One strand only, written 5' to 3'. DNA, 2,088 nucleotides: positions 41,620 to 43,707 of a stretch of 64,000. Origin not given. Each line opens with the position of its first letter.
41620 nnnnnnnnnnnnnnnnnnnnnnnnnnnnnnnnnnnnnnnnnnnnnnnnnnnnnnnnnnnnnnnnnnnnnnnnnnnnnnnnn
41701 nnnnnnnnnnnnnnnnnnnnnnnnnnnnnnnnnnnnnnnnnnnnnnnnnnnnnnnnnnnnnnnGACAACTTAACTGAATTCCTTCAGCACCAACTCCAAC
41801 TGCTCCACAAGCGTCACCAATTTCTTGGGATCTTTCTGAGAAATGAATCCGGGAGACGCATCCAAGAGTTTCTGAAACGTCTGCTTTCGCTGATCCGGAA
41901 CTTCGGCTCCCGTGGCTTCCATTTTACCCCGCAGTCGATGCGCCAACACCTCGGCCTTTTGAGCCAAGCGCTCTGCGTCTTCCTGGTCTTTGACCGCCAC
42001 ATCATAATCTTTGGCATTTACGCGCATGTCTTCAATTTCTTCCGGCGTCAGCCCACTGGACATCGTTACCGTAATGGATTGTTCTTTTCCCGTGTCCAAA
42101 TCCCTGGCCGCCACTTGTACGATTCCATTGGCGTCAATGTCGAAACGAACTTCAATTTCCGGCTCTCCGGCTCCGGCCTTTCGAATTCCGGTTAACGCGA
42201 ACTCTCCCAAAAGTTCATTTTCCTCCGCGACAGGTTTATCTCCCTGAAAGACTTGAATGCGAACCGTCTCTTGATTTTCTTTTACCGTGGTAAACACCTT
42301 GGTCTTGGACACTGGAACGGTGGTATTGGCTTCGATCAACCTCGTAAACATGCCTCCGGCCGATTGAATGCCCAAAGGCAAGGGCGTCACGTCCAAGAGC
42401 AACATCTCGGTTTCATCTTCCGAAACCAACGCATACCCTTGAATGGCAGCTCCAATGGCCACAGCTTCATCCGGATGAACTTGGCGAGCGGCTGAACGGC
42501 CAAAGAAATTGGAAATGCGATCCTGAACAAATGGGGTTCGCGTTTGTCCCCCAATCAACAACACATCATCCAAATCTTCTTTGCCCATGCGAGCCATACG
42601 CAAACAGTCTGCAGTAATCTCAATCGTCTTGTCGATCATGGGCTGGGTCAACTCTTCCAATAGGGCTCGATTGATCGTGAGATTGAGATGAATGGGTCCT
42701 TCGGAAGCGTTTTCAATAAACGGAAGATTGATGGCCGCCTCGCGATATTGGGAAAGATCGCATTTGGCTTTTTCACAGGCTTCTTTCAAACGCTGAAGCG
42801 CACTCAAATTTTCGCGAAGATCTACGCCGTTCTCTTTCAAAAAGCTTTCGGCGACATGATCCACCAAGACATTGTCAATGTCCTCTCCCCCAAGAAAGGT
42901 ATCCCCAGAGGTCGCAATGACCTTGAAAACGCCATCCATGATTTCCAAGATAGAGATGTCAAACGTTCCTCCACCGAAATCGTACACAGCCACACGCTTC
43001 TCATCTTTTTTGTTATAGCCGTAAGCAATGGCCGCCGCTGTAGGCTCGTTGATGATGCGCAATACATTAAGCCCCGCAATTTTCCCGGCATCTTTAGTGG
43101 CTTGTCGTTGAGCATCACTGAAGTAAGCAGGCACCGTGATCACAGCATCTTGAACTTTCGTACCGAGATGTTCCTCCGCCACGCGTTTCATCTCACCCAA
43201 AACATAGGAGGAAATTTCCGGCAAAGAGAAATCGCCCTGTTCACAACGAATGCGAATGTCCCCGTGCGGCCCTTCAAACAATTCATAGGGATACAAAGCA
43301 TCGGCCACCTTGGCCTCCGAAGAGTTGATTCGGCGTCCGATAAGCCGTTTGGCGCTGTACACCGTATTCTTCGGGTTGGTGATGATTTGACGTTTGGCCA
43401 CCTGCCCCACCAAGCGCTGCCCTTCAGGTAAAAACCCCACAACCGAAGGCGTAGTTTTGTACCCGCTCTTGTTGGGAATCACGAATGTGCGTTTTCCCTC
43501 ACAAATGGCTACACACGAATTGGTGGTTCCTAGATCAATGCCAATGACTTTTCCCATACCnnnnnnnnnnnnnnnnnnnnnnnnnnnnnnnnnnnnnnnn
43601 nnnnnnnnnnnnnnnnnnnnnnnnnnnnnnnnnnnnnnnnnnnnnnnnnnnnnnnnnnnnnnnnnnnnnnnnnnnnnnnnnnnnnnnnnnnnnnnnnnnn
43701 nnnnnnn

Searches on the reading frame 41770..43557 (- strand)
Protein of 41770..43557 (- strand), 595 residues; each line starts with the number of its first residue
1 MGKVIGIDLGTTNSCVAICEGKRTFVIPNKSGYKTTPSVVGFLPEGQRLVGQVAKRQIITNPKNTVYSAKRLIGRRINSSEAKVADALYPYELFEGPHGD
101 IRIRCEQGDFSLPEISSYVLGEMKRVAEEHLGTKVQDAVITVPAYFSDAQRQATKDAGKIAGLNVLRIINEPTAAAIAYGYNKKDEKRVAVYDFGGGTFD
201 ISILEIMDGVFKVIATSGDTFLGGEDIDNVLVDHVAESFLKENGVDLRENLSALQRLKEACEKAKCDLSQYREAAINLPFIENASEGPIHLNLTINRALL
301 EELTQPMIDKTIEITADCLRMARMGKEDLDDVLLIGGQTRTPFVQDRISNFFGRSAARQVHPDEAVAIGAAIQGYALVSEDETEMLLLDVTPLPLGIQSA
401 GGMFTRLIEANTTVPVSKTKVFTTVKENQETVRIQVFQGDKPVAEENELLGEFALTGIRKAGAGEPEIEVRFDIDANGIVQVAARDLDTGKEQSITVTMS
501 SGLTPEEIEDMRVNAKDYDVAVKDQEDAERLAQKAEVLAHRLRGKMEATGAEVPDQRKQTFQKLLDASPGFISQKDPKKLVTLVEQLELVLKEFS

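Call 19: search_protein_families(library=pfam, proteins=[window:41770-43557:-], max_evalue=0.001)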
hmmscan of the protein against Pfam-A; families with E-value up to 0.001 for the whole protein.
window:41770-43557:- (595 aa): 2 families
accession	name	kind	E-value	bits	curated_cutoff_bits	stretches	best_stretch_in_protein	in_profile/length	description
PF00012.26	HSP70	-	1.4e-209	697.7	20.6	1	4-591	1-590/599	Hsp70 protein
PF06723.19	MreB_Mbl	-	5.6e-12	45.6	27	1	130-240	88-193/327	MreB/Mbl protein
